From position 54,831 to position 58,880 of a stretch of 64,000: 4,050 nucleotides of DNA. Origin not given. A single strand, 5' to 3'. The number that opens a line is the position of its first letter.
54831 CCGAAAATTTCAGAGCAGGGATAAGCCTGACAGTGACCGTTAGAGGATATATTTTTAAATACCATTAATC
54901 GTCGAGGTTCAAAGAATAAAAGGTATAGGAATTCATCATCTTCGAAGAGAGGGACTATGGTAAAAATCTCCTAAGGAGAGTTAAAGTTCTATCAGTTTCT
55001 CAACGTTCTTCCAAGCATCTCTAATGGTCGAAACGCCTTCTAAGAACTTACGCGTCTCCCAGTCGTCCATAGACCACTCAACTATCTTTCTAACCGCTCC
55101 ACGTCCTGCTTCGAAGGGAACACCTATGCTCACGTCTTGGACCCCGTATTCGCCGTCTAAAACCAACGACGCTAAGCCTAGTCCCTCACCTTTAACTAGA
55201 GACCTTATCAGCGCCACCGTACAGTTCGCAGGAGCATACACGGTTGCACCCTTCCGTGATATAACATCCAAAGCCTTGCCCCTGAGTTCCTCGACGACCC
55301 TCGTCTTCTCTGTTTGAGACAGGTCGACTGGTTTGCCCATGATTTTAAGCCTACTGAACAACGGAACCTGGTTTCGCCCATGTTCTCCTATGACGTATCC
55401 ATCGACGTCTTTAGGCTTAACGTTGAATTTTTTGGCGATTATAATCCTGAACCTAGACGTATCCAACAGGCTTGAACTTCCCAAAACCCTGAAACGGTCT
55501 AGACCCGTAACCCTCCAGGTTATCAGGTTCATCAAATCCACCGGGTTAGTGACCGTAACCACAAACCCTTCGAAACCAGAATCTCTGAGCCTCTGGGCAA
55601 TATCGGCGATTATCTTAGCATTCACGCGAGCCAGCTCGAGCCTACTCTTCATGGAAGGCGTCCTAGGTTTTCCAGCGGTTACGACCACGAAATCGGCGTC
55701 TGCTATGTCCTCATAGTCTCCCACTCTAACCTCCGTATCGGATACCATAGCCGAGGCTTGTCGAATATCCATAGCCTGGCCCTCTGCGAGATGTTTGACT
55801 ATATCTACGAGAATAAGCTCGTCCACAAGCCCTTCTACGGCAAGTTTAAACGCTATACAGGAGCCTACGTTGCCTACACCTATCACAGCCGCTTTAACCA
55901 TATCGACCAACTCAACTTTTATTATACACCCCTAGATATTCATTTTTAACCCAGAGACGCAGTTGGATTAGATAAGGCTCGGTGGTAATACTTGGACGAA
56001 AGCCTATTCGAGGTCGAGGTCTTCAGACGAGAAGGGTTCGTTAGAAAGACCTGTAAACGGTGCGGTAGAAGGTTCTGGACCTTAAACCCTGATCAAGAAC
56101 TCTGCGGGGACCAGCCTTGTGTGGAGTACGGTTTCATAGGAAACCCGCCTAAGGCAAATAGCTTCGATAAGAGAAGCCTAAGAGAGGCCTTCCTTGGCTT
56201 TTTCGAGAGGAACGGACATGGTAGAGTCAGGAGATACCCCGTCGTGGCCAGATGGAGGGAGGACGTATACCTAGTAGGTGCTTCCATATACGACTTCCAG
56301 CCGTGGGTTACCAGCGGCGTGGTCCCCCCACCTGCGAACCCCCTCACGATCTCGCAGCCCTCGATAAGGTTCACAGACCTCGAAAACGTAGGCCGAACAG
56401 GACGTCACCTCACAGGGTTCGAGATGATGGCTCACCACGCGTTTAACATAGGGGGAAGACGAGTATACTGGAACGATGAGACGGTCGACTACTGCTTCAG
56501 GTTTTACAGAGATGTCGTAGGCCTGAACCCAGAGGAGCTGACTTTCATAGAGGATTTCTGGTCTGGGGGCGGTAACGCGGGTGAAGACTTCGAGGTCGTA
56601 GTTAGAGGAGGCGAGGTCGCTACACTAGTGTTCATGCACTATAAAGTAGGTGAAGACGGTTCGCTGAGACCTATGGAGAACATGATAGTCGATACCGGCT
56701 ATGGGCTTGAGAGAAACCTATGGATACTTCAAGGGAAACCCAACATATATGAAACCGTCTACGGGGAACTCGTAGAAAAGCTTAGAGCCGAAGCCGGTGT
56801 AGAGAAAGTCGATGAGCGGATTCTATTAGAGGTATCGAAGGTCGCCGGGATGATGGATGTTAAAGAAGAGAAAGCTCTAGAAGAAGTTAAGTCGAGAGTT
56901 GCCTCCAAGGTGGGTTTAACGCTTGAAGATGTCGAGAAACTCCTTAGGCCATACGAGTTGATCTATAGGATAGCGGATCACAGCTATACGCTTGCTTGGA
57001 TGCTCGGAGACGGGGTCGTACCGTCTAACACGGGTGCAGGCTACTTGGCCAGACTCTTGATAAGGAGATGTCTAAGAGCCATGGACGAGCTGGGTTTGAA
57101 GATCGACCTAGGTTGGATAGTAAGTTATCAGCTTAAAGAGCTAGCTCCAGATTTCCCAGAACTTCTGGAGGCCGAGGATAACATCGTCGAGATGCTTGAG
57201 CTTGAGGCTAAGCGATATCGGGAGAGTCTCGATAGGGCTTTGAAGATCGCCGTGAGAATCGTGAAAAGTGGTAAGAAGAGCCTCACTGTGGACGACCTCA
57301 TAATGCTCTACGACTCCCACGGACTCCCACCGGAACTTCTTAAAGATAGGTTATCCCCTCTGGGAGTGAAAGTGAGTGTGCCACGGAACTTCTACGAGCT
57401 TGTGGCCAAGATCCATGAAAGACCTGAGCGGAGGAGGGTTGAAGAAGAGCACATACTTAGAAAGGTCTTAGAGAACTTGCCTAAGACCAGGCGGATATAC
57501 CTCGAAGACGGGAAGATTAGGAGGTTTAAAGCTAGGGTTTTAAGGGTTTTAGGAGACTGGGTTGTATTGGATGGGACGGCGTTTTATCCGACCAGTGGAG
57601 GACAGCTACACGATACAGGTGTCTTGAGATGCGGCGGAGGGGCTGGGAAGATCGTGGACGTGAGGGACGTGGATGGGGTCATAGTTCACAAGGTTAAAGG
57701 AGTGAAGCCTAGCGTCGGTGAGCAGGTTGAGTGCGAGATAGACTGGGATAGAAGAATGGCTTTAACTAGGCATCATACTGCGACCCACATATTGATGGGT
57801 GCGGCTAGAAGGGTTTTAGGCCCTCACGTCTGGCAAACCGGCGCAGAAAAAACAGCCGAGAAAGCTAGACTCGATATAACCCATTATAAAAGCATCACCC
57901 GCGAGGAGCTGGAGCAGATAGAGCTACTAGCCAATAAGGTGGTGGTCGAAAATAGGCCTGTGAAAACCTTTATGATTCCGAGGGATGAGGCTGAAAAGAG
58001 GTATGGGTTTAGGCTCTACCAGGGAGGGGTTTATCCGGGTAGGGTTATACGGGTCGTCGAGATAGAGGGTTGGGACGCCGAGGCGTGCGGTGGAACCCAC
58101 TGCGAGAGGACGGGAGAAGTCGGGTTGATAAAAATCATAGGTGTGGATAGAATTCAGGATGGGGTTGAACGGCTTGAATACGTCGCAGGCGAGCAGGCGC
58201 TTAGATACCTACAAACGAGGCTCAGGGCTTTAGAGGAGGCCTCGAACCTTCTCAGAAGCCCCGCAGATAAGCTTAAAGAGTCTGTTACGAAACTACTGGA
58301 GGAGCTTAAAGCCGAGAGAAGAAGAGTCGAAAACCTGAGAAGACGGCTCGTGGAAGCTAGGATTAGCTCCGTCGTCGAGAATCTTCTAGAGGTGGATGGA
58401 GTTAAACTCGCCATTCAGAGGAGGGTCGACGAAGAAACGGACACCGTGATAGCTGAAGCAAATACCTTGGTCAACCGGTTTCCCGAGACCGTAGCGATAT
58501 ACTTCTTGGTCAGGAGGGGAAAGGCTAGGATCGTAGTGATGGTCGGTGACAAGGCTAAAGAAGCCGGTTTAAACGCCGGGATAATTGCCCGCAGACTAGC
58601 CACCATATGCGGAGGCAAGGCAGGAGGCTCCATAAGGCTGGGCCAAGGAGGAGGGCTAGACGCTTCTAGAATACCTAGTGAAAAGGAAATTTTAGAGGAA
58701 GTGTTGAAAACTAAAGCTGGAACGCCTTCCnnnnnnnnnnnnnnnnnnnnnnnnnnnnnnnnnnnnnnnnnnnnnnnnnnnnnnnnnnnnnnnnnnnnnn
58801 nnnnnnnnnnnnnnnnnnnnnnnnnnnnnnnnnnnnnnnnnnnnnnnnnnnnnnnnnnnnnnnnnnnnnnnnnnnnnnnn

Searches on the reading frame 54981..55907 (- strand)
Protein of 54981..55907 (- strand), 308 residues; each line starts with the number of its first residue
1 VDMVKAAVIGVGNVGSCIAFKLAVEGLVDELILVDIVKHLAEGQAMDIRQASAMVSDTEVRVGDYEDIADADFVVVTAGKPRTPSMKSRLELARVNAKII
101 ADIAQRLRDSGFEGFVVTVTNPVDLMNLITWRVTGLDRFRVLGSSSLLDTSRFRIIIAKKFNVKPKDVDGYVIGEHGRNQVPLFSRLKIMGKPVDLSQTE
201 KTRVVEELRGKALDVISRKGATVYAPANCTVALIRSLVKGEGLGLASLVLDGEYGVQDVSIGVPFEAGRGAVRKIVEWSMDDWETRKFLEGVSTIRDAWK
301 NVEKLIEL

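Call 72: search_protein_families(library=pfam, proteins=[window:54981-55907:-], max_evalue=0.001)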
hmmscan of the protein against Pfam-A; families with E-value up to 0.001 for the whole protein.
window:54981-55907:- (308 aa): 2 families
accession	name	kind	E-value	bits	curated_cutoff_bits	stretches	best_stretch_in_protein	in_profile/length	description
PF00056.29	Ldh_1_N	-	1.8e-35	122.5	27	1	5-143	2-141/141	lactate/malate dehydrogenase, NAD binding domain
PF02866.23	Ldh_1_C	-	1.3e-22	81.1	22.6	1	148-304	3-172/174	lactate/malate dehydrogenase, alpha/beta C-terminal domain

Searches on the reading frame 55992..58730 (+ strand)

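Call 72: search_protein_families(library=pfam, proteins=[window:55992-58730:+], max_evalue=0.001)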
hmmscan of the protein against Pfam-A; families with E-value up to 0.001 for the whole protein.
window:55992-58730:+ (913 aa): 4 families
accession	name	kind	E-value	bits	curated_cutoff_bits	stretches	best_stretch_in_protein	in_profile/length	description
PF01411.24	tRNA-synt_2c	-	1.7e-124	416.8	30.3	1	63-587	2-552/552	tRNA synthetases class II (A)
PF07973.19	tRNA_SAD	-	3.8e-15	56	24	1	686-729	1-44/44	Threonyl and Alanyl tRNA synthetase second additional domain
PF02272.25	DHHA1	-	1.5e-05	25.9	25.9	1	814-906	12-101/102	DHHA1 domain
PF02091.20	tRNA-synt_2e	-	0.00031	20.5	27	1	181-267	104-187/278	Glycyl-tRNA synthetase alpha subunit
